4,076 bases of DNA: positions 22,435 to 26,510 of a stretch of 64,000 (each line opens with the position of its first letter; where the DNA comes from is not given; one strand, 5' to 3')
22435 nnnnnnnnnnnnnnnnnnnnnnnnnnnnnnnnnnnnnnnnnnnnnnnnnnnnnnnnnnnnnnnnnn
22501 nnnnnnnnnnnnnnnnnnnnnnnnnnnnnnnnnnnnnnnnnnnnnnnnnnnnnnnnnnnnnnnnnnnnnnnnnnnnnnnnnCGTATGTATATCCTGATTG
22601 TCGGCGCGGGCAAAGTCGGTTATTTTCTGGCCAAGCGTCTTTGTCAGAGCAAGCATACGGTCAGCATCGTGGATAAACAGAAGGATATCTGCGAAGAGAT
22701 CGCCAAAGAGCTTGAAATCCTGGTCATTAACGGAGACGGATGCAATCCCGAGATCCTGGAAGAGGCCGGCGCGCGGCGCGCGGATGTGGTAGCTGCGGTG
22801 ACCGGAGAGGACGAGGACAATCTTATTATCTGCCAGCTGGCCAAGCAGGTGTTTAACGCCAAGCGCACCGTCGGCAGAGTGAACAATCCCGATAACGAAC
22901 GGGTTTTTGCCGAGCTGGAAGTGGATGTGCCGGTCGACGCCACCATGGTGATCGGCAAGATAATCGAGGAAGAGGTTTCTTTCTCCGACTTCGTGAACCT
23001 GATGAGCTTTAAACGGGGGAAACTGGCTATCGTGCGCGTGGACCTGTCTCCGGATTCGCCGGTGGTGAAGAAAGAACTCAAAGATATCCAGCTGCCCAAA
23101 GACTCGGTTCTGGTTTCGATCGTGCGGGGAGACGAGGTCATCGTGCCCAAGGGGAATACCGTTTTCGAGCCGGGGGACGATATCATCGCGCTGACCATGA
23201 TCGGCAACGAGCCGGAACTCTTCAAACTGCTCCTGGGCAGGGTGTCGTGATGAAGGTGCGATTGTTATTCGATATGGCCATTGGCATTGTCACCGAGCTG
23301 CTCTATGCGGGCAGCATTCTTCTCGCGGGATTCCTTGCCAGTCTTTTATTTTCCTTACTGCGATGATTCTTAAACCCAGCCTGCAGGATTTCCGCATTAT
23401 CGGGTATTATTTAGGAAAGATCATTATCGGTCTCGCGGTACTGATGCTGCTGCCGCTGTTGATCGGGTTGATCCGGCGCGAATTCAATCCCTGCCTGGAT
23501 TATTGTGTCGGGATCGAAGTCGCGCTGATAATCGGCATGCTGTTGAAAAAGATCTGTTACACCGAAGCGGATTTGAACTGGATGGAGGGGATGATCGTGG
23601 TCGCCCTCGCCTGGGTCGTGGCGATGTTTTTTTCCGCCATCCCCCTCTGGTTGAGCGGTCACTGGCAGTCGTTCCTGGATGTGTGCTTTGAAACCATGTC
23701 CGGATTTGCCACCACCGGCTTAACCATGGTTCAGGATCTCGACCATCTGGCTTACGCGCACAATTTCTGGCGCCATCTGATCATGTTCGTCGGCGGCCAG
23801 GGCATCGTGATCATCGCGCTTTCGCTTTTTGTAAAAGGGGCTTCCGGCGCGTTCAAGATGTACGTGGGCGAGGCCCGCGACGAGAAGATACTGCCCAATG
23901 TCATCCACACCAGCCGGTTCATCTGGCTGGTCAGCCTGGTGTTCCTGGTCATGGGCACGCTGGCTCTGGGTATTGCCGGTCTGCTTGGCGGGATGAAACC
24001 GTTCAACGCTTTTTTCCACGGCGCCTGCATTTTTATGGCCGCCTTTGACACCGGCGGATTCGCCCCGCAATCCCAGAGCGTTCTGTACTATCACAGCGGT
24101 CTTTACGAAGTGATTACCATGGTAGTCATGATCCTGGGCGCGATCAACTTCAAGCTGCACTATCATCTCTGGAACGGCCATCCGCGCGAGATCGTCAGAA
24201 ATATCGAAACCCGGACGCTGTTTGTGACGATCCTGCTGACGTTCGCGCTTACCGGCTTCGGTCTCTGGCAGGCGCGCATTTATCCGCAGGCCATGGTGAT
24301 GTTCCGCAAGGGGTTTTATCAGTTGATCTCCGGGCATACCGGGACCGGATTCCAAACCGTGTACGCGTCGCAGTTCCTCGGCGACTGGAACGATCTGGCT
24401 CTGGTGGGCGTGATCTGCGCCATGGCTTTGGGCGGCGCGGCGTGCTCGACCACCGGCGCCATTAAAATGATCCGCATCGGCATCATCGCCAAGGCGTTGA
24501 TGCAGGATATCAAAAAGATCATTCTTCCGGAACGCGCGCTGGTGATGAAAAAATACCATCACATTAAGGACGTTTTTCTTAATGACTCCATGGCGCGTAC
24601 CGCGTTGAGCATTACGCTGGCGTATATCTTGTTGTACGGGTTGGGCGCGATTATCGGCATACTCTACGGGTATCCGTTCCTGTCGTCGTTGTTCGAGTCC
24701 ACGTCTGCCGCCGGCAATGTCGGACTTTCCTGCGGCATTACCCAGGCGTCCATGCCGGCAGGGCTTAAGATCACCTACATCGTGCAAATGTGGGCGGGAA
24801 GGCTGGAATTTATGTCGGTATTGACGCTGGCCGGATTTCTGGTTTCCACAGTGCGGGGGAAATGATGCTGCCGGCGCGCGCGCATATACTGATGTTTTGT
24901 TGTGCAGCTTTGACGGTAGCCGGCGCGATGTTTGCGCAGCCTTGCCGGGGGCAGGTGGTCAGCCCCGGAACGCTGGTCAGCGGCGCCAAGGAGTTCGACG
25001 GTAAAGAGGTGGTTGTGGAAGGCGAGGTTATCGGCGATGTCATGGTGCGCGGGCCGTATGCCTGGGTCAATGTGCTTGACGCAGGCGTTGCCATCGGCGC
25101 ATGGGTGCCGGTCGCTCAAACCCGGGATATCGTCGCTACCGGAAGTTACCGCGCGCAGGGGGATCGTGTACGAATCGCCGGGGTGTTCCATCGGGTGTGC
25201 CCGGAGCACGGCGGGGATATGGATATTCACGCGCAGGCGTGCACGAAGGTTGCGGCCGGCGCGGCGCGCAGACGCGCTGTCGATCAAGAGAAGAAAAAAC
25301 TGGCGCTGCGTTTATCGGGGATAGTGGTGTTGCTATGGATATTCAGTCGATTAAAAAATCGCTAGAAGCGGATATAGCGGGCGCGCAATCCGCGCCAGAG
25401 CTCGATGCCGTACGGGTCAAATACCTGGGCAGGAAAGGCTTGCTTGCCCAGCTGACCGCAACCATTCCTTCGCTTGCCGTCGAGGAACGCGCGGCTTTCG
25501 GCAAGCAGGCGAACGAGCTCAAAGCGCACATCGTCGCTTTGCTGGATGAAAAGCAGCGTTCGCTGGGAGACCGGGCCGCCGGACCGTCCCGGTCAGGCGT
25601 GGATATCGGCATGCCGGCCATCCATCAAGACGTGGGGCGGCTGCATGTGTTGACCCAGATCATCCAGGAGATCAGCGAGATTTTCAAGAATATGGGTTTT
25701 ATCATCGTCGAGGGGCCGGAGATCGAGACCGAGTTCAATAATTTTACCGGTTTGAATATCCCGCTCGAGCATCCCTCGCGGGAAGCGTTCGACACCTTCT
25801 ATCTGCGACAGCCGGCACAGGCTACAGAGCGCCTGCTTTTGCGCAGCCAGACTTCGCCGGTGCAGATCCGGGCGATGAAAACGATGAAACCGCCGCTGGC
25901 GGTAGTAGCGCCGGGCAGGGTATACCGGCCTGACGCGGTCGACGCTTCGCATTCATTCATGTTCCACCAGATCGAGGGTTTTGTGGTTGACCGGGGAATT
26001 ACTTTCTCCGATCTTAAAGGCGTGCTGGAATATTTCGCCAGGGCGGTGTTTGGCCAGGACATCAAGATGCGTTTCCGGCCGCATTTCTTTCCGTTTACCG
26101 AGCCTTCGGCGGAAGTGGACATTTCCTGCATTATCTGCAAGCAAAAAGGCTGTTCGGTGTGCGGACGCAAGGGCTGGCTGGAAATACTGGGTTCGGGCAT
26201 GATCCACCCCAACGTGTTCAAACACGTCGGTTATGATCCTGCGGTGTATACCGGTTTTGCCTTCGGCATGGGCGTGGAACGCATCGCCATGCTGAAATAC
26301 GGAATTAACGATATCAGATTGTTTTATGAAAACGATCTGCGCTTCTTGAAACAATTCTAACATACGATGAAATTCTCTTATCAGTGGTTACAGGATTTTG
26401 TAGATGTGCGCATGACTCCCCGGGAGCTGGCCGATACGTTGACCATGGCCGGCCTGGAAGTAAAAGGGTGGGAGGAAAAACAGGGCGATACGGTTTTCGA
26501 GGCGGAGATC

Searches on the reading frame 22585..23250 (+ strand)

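Call 76: search_protein_families(library=pfam, proteins=[window:22585-23250:+], max_evalue=0.00001)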
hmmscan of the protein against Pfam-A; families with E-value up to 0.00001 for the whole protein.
window:22585-23250:+ (221 aa): 2 families
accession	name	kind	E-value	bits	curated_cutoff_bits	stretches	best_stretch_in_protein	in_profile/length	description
PF02254.24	TrkA_N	-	4.3e-30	104.8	23.8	1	3-115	1-112/116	TrkA-N domain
PF02080.26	TrkA_C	-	6.9e-14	51.9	27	1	149-215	1-69/71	TrkA-C domain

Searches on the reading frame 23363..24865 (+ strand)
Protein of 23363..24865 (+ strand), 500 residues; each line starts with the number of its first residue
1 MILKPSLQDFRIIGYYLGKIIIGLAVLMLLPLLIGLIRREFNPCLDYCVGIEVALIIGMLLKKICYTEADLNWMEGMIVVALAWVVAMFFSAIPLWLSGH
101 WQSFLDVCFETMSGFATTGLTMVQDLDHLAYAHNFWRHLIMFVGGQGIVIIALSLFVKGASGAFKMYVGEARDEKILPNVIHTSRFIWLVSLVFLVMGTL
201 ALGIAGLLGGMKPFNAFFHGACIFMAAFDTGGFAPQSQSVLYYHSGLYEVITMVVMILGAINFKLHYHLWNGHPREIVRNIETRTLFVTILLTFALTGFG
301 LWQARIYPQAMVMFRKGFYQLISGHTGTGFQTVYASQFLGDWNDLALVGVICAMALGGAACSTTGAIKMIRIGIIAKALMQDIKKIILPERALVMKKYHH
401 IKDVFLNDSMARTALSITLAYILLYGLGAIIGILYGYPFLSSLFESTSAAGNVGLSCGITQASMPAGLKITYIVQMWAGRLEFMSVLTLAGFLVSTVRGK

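Call 76: search_protein_families(library=pfam, proteins=[window:23363-24865:+], max_evalue=0.00001)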
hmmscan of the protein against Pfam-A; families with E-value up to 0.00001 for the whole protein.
window:23363-24865:+ (500 aa): 1 family
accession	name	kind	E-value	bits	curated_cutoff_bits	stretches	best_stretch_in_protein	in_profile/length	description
PF02386.22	TrkH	-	3.8e-42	144.8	27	1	68-490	27-490/502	Cation transport protein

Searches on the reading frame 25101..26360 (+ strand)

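Call 76: search_protein_families(library=pfam, proteins=[window:25101-26360:+], max_evalue=0.00001)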
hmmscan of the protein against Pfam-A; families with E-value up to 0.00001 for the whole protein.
window:25101-26360:+ (419 aa): 2 families
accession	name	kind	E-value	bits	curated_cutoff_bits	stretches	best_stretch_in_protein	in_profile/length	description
PF01409.25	tRNA-synt_2d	-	2.3e-100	335.6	19.8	1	167-419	2-246/246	tRNA synthetases class II core domain (F)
PF02912.23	Phe_tRNA-synt_N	-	4.7e-17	62.2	22.3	1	97-156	2-61/69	Aminoacyl tRNA synthetase class II, N-terminal domain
